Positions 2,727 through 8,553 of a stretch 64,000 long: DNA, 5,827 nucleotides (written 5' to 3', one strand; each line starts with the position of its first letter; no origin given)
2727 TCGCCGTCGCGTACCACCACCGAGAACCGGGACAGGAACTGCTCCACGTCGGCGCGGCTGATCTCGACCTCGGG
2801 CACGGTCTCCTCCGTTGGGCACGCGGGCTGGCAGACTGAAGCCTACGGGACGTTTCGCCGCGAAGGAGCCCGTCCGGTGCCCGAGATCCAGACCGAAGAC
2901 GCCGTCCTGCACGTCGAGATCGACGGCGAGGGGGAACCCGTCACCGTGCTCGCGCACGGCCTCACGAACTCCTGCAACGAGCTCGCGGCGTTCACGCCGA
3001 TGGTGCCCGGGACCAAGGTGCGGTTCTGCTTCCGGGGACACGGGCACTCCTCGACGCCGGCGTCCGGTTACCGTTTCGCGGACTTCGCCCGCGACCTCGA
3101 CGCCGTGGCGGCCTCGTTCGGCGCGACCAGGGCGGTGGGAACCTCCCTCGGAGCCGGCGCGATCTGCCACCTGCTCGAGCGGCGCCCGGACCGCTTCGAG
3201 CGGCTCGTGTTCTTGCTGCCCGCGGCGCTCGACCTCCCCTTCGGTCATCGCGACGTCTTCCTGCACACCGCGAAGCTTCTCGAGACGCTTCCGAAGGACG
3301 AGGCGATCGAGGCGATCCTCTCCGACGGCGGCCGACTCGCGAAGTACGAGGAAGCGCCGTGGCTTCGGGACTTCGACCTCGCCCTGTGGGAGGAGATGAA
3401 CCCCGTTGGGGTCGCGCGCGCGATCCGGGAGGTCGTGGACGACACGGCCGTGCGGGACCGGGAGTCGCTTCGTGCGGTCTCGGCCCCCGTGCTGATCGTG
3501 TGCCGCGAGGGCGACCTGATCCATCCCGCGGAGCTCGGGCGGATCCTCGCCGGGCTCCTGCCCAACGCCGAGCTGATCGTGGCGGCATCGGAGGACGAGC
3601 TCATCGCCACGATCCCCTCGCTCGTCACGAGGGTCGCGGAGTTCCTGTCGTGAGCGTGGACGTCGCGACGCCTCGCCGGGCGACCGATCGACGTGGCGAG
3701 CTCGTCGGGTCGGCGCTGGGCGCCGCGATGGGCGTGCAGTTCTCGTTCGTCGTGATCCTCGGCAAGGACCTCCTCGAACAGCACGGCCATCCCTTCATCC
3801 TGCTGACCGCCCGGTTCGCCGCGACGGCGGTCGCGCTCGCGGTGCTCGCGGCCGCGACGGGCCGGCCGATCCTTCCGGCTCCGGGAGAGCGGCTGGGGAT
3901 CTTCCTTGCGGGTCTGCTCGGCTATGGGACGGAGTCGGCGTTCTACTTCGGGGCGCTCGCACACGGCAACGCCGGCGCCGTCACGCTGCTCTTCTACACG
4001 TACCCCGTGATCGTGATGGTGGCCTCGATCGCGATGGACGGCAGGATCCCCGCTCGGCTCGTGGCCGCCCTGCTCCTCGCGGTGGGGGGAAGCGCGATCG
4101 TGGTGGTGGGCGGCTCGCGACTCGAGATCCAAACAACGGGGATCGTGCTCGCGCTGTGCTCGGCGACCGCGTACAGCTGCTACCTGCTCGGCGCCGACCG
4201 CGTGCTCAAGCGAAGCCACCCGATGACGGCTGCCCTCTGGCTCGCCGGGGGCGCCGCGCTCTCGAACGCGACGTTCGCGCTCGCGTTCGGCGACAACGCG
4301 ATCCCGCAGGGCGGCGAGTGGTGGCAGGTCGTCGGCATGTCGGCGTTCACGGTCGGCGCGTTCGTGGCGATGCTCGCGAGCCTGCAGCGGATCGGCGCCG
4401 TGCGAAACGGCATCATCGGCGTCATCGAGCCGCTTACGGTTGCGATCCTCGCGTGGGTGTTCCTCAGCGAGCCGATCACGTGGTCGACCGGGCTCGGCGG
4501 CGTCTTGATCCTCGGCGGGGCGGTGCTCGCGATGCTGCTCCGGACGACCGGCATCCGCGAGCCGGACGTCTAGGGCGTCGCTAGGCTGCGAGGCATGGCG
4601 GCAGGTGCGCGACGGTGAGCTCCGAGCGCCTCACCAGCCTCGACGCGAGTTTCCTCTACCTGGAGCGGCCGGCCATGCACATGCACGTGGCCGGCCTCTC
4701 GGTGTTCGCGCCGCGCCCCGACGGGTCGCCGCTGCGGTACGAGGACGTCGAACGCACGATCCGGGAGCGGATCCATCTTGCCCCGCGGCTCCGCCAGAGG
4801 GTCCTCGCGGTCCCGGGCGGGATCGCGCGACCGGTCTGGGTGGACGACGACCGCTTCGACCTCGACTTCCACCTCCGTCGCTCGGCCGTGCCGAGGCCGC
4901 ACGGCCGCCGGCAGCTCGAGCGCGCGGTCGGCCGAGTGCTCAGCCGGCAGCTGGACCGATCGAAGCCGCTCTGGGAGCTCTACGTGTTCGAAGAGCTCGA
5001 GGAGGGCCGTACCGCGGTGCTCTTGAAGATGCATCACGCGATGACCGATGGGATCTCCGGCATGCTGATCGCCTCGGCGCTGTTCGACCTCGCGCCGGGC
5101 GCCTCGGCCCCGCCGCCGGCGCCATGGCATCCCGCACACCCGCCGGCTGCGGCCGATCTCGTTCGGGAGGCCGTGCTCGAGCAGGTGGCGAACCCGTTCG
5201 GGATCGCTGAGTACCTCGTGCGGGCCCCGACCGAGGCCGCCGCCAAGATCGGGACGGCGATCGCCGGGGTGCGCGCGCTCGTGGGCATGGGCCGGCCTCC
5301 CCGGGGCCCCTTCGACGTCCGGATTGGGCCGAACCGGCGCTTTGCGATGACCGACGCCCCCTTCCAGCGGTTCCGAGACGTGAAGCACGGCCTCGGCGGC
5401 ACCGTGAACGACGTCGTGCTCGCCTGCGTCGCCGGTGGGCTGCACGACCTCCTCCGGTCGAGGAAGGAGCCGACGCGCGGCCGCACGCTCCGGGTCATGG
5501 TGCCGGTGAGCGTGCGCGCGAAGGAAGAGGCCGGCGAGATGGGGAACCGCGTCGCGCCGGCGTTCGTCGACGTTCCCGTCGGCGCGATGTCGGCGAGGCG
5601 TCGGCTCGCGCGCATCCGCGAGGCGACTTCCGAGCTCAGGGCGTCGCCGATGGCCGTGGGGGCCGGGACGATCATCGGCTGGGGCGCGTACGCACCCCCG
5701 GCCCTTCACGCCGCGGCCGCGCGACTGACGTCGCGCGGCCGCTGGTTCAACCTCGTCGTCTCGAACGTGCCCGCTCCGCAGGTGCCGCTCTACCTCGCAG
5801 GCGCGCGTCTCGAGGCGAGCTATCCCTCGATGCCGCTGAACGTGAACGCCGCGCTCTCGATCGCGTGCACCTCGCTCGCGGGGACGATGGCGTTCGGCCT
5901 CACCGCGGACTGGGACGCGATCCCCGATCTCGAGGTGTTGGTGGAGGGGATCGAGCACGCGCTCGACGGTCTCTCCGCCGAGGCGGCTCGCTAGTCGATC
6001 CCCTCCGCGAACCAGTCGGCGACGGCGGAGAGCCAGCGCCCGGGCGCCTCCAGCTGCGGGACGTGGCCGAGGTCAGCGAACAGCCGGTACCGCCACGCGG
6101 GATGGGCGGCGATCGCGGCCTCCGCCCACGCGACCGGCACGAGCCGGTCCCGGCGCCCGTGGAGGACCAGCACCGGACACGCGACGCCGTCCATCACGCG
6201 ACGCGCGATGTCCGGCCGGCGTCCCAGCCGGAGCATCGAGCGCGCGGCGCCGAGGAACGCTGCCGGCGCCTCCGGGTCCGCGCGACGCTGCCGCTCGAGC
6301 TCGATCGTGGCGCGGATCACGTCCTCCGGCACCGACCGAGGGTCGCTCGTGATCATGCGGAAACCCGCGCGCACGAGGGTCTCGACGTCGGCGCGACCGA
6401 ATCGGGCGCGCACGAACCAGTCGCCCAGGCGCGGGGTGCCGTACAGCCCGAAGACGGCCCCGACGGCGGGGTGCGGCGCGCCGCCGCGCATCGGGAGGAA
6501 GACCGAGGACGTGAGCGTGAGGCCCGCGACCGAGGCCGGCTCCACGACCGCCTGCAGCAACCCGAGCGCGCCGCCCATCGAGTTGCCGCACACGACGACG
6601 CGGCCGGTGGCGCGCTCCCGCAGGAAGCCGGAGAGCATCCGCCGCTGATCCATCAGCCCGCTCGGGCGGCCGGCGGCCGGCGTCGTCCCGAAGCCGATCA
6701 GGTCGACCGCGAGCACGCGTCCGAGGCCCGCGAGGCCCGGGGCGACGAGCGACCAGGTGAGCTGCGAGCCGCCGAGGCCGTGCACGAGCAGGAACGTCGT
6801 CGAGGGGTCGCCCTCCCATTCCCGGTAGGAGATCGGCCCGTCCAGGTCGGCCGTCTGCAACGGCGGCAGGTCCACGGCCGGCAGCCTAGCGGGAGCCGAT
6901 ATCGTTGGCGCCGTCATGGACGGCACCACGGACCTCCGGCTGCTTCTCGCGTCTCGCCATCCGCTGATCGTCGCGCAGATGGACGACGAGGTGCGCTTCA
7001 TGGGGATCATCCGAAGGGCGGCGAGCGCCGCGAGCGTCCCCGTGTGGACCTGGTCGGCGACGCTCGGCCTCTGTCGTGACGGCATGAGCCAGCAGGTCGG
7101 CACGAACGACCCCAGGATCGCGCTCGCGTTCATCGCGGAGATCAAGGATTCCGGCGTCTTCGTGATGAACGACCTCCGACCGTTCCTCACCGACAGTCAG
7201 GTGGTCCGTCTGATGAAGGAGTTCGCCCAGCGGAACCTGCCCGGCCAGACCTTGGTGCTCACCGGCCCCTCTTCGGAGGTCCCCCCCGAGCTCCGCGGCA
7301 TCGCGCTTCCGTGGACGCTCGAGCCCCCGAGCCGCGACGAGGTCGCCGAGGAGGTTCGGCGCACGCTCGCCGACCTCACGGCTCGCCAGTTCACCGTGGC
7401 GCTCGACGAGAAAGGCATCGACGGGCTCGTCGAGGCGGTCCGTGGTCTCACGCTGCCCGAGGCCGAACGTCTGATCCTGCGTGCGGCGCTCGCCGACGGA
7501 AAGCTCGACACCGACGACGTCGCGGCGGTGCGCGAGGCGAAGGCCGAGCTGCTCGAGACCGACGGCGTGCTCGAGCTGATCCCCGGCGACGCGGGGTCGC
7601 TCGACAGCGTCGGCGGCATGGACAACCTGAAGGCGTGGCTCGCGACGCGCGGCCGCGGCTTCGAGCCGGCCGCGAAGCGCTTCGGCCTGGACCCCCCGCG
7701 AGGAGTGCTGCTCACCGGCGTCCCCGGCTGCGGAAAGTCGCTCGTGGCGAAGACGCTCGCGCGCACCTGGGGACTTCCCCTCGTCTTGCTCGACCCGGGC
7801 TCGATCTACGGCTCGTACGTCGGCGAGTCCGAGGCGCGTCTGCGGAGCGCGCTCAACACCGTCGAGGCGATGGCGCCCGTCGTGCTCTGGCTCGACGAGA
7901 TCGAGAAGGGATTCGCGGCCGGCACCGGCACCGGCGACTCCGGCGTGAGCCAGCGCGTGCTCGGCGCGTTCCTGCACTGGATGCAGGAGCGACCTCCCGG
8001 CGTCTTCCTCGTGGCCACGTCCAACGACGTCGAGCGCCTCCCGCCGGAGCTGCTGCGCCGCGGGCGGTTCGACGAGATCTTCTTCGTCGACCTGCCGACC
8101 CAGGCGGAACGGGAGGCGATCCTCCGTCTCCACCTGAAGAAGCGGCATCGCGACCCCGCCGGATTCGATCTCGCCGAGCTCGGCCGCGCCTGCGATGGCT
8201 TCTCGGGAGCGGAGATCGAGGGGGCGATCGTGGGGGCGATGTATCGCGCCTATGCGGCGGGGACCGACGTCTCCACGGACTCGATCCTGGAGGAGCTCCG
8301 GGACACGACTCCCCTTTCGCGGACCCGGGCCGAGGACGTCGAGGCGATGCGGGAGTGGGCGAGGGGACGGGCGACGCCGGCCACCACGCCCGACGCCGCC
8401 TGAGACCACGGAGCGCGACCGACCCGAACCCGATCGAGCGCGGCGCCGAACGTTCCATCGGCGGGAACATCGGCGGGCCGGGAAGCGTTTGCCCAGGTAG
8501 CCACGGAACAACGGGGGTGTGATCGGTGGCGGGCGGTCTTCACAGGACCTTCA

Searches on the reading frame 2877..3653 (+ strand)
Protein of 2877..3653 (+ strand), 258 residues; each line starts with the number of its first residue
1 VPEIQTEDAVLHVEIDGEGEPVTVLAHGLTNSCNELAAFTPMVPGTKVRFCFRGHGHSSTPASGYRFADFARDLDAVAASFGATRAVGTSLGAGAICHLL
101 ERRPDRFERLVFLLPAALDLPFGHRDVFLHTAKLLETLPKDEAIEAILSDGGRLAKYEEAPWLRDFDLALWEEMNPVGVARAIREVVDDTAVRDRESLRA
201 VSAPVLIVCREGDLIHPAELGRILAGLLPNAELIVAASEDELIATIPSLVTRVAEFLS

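Call 22: search_protein_families(library=pfam, proteins=[window:2877-3653:+])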
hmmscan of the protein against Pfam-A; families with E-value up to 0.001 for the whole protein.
window:2877-3653:+ (258 aa): 3 families
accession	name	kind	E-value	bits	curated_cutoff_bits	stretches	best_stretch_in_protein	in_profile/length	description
PF00561.26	Abhydrolase_1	-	7e-14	52.5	25.8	1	52-236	35-233/245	alpha/beta hydrolase fold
PF12697.13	Abhydrolase_6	-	1.6e-08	35.9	26.3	1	24-226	2-189/217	Alpha/beta hydrolase family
PF12146.15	Hydrolase_4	-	1.3e-05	25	27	1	22-158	6-159/239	Serine aminopeptidase, S33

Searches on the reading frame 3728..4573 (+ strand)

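Call 22: search_protein_families(library=pfam, proteins=[window:3728-4573:+])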
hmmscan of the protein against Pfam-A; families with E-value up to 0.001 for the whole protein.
window:3728-4573:+ (281 aa): 1 family
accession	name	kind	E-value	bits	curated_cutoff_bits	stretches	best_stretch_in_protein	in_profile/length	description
PF00892.27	EamA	-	2.1e-29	102.9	28.2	2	137-269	2-134/135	EamA-like transporter family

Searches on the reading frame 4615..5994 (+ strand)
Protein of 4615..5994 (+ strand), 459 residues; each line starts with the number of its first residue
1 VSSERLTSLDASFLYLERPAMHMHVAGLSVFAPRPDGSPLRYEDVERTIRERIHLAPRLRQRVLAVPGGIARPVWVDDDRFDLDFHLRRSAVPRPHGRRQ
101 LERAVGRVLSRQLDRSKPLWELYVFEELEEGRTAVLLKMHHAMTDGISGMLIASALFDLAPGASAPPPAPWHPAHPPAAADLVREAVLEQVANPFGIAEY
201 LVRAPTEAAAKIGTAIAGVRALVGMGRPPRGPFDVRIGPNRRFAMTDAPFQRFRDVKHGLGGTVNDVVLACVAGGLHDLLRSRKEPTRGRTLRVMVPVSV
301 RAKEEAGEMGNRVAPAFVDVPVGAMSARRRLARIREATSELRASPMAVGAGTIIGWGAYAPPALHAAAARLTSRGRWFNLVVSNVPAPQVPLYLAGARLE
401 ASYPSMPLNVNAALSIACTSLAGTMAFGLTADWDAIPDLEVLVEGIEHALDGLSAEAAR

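Call 22: search_protein_families(library=pfam, proteins=[window:4615-5994:+])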
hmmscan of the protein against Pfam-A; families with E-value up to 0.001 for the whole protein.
window:4615-5994:+ (459 aa): 3 families
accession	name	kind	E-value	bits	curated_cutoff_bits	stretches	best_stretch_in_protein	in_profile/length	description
PF03007.21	WS_DGAT_cat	-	1.7e-68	231.7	23.6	1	6-268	1-263/263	Wax ester synthase/diacylglycerol acyltransferase catalytic domain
PF06974.18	WS_DGAT_C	-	9.4e-28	97.5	20.7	1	309-453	1-144/145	WS/DGAT C-terminal domain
PF00668.25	Condensation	-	0.00014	21.2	30.6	1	45-159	44-157/456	Condensation domain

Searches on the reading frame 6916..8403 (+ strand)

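Call 22: search_protein_families(library=pfam, proteins=[window:6916-8403:+])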
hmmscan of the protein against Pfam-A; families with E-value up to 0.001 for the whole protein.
window:6916-8403:+ (495 aa): 2 families
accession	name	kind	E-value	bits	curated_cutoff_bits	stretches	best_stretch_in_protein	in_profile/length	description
PF00004.35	AAA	-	2.1e-28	99.8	21.2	1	264-392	1-130/131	ATPase family associated with various cellular activities (AAA)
PF17862.7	AAA_lid_3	-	3.6e-07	30.1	27.2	1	417-459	2-44/45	AAA+ lid domain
